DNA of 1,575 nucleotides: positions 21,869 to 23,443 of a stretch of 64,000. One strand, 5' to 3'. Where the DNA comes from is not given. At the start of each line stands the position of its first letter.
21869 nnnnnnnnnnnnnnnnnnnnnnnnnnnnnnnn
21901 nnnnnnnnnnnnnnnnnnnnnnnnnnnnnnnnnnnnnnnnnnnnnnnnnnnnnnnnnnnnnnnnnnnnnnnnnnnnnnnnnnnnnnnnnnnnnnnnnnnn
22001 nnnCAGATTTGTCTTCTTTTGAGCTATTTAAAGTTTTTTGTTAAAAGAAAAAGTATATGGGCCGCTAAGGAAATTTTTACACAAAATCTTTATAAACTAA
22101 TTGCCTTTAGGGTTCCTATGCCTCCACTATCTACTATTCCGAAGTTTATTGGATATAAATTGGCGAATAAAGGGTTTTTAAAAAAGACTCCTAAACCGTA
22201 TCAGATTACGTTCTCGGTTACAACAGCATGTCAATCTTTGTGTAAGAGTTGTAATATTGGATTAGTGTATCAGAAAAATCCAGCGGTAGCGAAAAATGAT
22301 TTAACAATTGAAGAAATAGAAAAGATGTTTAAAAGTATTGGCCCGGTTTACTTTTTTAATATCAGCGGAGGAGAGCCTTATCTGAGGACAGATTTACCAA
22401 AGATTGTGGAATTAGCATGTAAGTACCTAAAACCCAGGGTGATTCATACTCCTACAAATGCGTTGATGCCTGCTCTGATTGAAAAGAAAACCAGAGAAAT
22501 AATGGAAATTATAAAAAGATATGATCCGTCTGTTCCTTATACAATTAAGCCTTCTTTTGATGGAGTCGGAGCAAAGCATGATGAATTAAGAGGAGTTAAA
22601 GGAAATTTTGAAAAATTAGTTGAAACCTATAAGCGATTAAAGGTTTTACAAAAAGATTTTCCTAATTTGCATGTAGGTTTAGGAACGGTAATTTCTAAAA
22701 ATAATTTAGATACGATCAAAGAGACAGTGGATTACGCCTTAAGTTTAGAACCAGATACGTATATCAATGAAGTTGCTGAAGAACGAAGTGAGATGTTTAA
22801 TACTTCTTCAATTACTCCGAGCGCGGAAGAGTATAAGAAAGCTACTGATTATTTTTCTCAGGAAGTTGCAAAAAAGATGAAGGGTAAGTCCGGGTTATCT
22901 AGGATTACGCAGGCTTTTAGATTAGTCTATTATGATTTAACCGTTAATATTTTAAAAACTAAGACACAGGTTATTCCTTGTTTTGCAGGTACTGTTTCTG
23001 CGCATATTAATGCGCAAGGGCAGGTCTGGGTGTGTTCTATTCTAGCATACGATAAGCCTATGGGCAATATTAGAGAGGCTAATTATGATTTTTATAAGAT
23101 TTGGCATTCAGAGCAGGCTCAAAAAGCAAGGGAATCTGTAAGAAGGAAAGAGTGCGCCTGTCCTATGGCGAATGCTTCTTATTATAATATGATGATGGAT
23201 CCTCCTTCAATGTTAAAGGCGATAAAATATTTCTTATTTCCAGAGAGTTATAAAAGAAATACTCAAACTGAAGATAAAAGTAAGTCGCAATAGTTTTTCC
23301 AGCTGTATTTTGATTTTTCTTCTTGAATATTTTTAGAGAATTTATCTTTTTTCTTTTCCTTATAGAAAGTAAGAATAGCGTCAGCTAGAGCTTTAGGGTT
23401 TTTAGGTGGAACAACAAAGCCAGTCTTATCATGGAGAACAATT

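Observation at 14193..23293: Five radical SAM enzymes (2 B12-binding, 3 SPASM) embedded in an AglB glycosylation island as two B12-rSAM/SPASM pairs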

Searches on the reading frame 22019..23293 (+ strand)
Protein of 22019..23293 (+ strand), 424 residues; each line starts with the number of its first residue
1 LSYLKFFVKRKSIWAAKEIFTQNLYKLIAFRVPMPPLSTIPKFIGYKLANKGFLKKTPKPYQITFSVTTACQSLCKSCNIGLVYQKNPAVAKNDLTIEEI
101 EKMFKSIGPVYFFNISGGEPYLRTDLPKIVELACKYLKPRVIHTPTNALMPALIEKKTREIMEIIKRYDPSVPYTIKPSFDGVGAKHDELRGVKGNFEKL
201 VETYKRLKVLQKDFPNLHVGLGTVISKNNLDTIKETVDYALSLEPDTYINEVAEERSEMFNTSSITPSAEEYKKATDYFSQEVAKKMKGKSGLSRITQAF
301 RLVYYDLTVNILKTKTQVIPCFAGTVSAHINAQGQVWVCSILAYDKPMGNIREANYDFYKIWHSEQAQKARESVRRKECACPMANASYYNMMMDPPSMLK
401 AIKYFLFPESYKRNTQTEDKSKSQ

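Call 3: search_protein_families(library=pfam, proteins=[window:22019-23293:+], max_evalue=0.001)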
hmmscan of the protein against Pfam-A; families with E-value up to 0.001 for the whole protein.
window:22019-23293:+ (424 aa): 2 families
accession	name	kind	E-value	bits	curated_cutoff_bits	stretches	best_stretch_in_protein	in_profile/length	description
PF04055.27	Radical_SAM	-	2.7e-12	47.6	29.5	1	66-239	2-165/166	Radical SAM superfamily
PF13186.11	SPASM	-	1.1e-08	35.7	21.5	1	321-381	1-66/67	Iron-sulfur cluster-binding domain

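Call 8: search_protein_families(library=ncbifam, proteins=[window:22019-23293:+], max_evalue=0.001)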
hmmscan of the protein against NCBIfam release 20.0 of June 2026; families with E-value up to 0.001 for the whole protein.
window:22019-23293:+ (424 aa): 36 families (the best 25 are shown)
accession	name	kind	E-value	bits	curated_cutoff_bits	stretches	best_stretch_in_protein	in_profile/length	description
NF050035.1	rSAM_WgK_link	exception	1.4e-15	57.2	650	1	58-238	6-169/367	radical SAM/SPASM peptide maturase WgkB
TIGR04545.1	rSAM_ahbD_hemeb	equivalog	3.3e-14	53.1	500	1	63-372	2-297/339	heme b synthase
TIGR04053.2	TIGR04053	equivalog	4.4e-14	52.5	395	1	58-242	5-175/366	TIGR04053 family radical SAM/SPASM domain-containing protein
TIGR03961.1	rSAM_PTO1314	hypoth_equivalog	5.1e-13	49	306.05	1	92-254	48-191/332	PTO1314 family radical SAM protein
TIGR04055.1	rSAM_NirJ2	equivalog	1.3e-12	48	500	1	63-374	2-285/326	putative heme d1 biosynthesis radical SAM protein NirJ2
TIGR04054.1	rSAM_NirJ1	equivalog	8.7e-12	44.3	650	1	63-238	38-195/387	putative heme d1 biosynthesis radical SAM protein NirJ1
NF033640.1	N_Twi_rSAM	subfamily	6.5e-10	38.7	170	1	93-267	152-322/398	twitch domain-containing radical SAM protein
TIGR03962.1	mycofact_rSAM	equivalog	7.6e-10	38.5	265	1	60-380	11-301/339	mycofactocin radical SAM maturase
TIGR04133.1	rSAM_w_lipo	hypoth_equivalog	1.6e-09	37.2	425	1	62-380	25-319/350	TIGR04133 family radical SAM/SPASM protein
TIGR04340.1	rSAM_ACGX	hypoth_equivalog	6.2e-09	35.5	400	1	63-380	5-308/341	radical SAM/SPASM domain protein, ACGX system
TIGR02109.1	PQQ_syn_pqqE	equivalog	9.5e-09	34.6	381.35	1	58-297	4-226/358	pyrroloquinoline quinone biosynthesis protein PqqE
NF012164.0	AlbA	equivalog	1e-08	34.1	850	1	56-383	108-404/442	subtilosin maturase AlbA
TIGR03977.1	rSAM_pair_HxsC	equivalog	1.2e-08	34.2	267.9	1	64-241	28-191/292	His-Xaa-Ser system radical SAM maturase HxsC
TIGR03978.1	rSAM_paired_1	equivalog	1.2e-08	34.1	370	1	64-241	86-258/466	His-Xaa-Ser system radical SAM maturase HxsB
TIGR04051.1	rSAM_NirJ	equivalog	1.7e-08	33.9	515.45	1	69-237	10-160/354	heme d1 biosynthesis radical SAM protein NirJ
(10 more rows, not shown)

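Call 25: find_homologous_proteins(query=A1, max_evalue=1e-10)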
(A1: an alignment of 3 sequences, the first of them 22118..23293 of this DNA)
Query A1 (3 sequences) (391 aa, profile of the alignment): 1460 proteins with E <= 1e-10 among 6388 candidates; the best 120 are listed.
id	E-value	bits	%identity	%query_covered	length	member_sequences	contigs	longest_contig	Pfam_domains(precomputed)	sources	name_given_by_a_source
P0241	6.7e-178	610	100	100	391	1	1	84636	PF13186.12,PF04055.28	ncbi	-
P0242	7.6e-168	577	24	80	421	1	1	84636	PF13186.12,PF04055.28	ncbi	-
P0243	4.3e-156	538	86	98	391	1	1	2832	PF13186.12,PF04055.28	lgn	-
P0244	2.9e-150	519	84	99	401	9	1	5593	PF13186.12,PF04055.28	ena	-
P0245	1.1e-147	510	82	99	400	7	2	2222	PF13186.12,PF04055.28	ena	-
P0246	9.8e-144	497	81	99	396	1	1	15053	PF04055.28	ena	-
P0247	9.4e-133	461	24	80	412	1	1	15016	PF13186.12,PF04055.28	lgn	-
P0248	2.6e-125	437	22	82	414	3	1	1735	PF13186.12,PF04055.28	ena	-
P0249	1.8e-114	401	64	97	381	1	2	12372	PF04055.28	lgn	-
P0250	6.0e-113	396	87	72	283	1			PF13186.12,PF04055.28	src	-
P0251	1.2e-105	372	62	94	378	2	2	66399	PF13186.12,PF04055.28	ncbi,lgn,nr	ncbi:radical SAM protein [Candidatus Woesearchaeota archaeon]|nr:radical SAM protein [Candidatus Woe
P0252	8.5e-105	369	61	94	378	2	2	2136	PF04055.28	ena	-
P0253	1.4e-104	368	60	95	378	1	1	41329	PF13186.12,PF04055.28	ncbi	-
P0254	5.0e-104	366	62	93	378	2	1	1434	PF13186.12,PF04055.28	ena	-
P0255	8.6e-104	366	61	94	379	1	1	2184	PF13186.12,PF04055.28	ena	-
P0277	8.1e-99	349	57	94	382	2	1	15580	PF13186.12,PF04055.28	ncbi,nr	ncbi:MAG: radical SAM protein [Clostridia bacterium]|nr:radical SAM protein [Clostridia bacterium]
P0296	5.3e-97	343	24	81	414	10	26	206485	PF13186.12,PF04055.28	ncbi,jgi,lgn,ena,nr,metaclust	ncbi:radical SAM protein [Candidatus Woesearchaeota archaeon]|nr:MAG: heme biosynthesis protein NirJ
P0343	1.3e-92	329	53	93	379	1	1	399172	PF13186.12,PF04055.28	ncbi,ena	-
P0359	2.2e-91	325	53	93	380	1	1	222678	PF13186.12,PF04055.28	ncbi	-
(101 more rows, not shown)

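Call 26: find_encoding_contigs(protein=P0343, flank=8000, max_places=1)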
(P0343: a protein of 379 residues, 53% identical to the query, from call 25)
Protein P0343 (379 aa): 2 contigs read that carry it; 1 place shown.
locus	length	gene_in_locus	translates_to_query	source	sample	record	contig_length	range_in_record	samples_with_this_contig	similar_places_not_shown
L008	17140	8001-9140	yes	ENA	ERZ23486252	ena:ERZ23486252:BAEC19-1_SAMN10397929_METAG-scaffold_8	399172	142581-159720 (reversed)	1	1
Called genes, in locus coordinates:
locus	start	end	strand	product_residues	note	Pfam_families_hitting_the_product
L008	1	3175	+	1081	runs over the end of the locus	PF07495:Y_Y_Y (faint), PF22352:K319L-like_PKD (faint), PF25275:Golvesin_C, PF00801:PKD, PF18911:PKD_4, PF00801:PKD, PF18911:PKD_4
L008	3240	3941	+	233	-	-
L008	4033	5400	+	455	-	PF13237:Fer4_10 (faint), PF14697:Fer4_21 (weak), PF25160:LdpA_Fe-S-bd (faint), PF00037:Fer4 (faint), PF12838:Fer4_7, PF13187:Fer4_9 (weak), PF04422:FrhB_FdhB_N, PF04432:FrhB_FdhB_C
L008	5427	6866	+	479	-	PF01943:Polysacc_synt, PF13440:Polysacc_synt_3, PF03023:MurJ (weak), PF01554:MatE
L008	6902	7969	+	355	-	PF01408:GFO_IDH_MocA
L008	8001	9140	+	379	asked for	PF04055:Radical_SAM, PF13186:SPASM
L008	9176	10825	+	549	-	PF13231:PMT_2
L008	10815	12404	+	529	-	PF01636:APH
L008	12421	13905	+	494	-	PF01943:Polysacc_synt, PF13440:Polysacc_synt_3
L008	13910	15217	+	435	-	PF04932:Wzy_C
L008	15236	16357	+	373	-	PF13477:Glyco_trans_4_2, PF13439:Glyco_transf_4, PF13579:Glyco_trans_4_4, PF00534:Glycos_transf_1, PF13692:Glyco_trans_1_4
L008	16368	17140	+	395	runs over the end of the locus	PF13439:Glyco_transf_4, PF13579:Glyco_trans_4_4, PF13477:Glyco_trans_4_2 (weak), PF00534:Glycos_transf_1, PF13692:Glyco_trans_1_4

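Call 27: find_encoding_contigs(protein=P0277, flank=8000, max_places=1)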
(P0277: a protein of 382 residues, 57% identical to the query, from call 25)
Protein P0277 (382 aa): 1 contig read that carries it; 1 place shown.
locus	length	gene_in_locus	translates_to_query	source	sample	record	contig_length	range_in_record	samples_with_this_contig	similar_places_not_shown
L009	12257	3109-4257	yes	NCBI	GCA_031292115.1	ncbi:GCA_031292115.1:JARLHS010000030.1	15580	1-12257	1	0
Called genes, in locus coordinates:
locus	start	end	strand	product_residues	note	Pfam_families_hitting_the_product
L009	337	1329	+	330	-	PF01073:3Beta_HSD, PF01370:Epimerase, PF02719:Polysacc_synt_2, PF04321:RmlD_sub_bind, PF05368:NmrA, PF07993:NAD_binding_4, PF13460:NAD_binding_10, PF16363:GDP_Man_Dehyd, +1 more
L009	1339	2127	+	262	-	PF08241:Methyltransf_11 (weak)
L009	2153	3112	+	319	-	PF03706:LPG_synthase_TM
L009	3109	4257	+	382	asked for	PF04055:Radical_SAM, PF13186:SPASM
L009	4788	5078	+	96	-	PF02686:GatC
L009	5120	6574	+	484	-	PF01425:Amidase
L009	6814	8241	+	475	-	PF02934:GatB_N, PF02637:GatB_Yqey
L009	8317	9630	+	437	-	PF01336:tRNA_anti-codon, PF00152:tRNA-synt_2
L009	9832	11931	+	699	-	PF12437:GSIII_N, PF00120:Gln-synt_C, PF18318:Gln-synt_C-ter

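Call 28: find_encoding_contigs(protein=P0359, flank=8000, max_places=1)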
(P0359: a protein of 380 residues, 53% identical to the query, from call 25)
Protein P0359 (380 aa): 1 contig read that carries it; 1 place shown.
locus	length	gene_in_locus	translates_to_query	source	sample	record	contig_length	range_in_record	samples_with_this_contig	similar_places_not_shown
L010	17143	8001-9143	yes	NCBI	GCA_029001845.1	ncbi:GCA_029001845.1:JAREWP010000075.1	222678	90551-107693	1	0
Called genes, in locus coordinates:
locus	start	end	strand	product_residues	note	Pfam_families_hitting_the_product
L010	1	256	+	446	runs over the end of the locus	PF02465:FliD_N, PF07195:FliD_C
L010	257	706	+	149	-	PF02561:FliS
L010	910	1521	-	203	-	PF09195:Endonuc-BglII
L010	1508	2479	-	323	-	PF01555:N6_N4_Mtase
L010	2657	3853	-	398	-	PF13593:SBF_like, PF01758:SBF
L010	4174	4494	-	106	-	PF01022:HTH_5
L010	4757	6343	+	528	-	PF00072:Response_reg, PF08448:PAS_4 (weak), PF13426:PAS_9 (weak), PF00512:HisKA (weak), PF02518:HATPase_c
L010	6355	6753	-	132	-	PF01627:Hpt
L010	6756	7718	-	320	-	PF01584:CheW, PF00072:Response_reg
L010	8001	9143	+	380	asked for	PF04055:Radical_SAM, PF13186:SPASM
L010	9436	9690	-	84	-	PF06769:YoeB_toxin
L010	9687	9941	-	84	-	PF02604:PhdYeFM_antitox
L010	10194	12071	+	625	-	PF13292:DXP_synthase_N, PF02779:Transket_pyr, PF02780:Transketolase_C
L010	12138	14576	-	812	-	PF13424:TPR_12 (weak), PF13414:TPR_11, PF13431:TPR_17 (weak), PF00515:TPR_1, PF14559:TPR_19 (weak), PF14559:TPR_19, PF13414:TPR_11, PF13424:TPR_12, +25 more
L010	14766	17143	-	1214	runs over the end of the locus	PF01261:AP_endonuc_2, PF22973:GWD1_pHisD, PF01326:PPDK_N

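Call 38: find_related_loci(query=A2, collection=genome_contigs, flank=10000)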
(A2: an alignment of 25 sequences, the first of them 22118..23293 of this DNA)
Query A2 (391 aa) in genome_contigs; peptide patterns used: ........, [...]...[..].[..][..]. (x = any residue, [..] = any of these).
578 stretches matched a pattern; 499 encode a relative of the query (tblastn E <= 1e-3); the best 80 are kept; 80 distinct loci.
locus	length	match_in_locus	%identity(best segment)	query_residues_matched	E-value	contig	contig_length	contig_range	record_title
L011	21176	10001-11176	84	1-387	0e+0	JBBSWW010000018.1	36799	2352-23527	MAG: Nanoarchaeota archaeon isolate H52-bin077_1 H52_bin077_1_000000000018, whole genome shotgun sequence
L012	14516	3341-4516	84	1-387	0e+0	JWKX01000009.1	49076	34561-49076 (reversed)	MAG: archaeon GW2011_AR18 QT09_C0009, whole genome shotgun sequence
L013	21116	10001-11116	61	7-377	5e-160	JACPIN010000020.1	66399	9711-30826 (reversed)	MAG: Candidatus Woesearchaeota archaeon isolate NC_groundwater_441_Ag_B-0.1um_35_15 GD18-4_B1_scaffold_1312108, whole ge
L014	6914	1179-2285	58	7-374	7e-150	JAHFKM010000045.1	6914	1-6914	MAG: archaeon isolate nzgw41 NODE_19554_length_6915_cov_2.615543, whole genome shotgun sequence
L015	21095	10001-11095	60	6-370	6e-146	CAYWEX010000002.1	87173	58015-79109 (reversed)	MAG TPA_asm: Candidatus Woesearchaeota archaeon isolate SRP178908_co1_347 genome assembly, contig: NODE_122_length_87173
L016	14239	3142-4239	57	8-373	6e-144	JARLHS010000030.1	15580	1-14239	MAG: Clostridia bacterium isolate MAG_BO3 MetaBAT2_Bin_3_Oxic_k141_409971, whole genome shotgun sequence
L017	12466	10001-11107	57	8-374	1e-142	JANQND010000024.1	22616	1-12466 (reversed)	MAG: Candidatus Nanoarchaeia archaeon isolate PL25a_bin.96 k99_2285151, whole genome shotgun sequence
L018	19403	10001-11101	56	8-374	5e-142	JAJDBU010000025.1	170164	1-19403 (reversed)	MAG: Nitrospirota bacterium isolate OFTM244 OFTM244_24, whole genome shotgun sequence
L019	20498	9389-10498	57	8-374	3e-141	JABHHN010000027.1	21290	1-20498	MAG: archaeon isolate SI037_bin40 k141_741896, whole genome shotgun sequence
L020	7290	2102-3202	55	7-373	1e-140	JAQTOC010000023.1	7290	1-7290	MAG: Candidatus Nanoarchaeia archaeon isolate STA_79 NODE_22714_length_7290_cov_4.019824_Sandtown_A, whole genome shotgu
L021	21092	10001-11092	54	7-370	2e-138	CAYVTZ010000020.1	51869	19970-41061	MAG TPA_asm: uncultured Christensenellaceae bacterium isolate SRP242652_co4_132 genome assembly, contig: NODE_331_length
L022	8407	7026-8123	57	7-370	5e-138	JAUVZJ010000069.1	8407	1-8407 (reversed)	MAG: Methanophagales archaeon isolate CSMAG_1265 CSMAG_1265_k141_383024_length_8407_cov_121.3559, whole genome shotgun s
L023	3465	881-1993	56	4-373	1e-142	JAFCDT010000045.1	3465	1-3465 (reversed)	Candidatus Woesearchaeota archaeon isolate Meg22_1012_Bin_105 Meg22_1012_Bin_105_scaffold_96155, whole genome shotgun se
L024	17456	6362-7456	53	5-369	7e-138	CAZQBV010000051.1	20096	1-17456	MAG TPA_asm: uncultured Christensenella sp. isolate SRP242652_co4_64 genome assembly, contig: NODE_1421_length_20096_cov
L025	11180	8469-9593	55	4-375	6e-138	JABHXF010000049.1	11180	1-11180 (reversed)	MAG: Candidatus Woesearchaeota archaeon isolate SI047_bin3 k141_1306199, whole genome shotgun sequence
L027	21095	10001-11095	54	4-368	3e-136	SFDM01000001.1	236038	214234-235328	MAG: Pyramidobacter piscolens isolate W0P25.012 Contig13, whole genome shotgun sequence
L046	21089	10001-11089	53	12-373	7e-128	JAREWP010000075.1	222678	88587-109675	MAG: Candidatus Magnetocorallium paracelense isolate XS-1 k255_32309, whole genome shotgun sequence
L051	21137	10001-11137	51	8-387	1e-127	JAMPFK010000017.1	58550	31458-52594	MAG: Bacteroides fragilis isolate NALB_7861_10 Scaffold_#17__SCF_017___58550_bp, whole genome shotgun sequence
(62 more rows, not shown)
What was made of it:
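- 22118..23293 (+): SPb: twitch-type radical SAM protein (C38/C42/C45 plus auxiliary C288, C306, C346, C348), member of a very conserved cross-domain family. 499 species genomes encode a relative (call 38).
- Relatives are encoded in 499 species genomes across many bacterial phyla and in DPANN, ANME and Methanosarcinales archaea (call 38).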
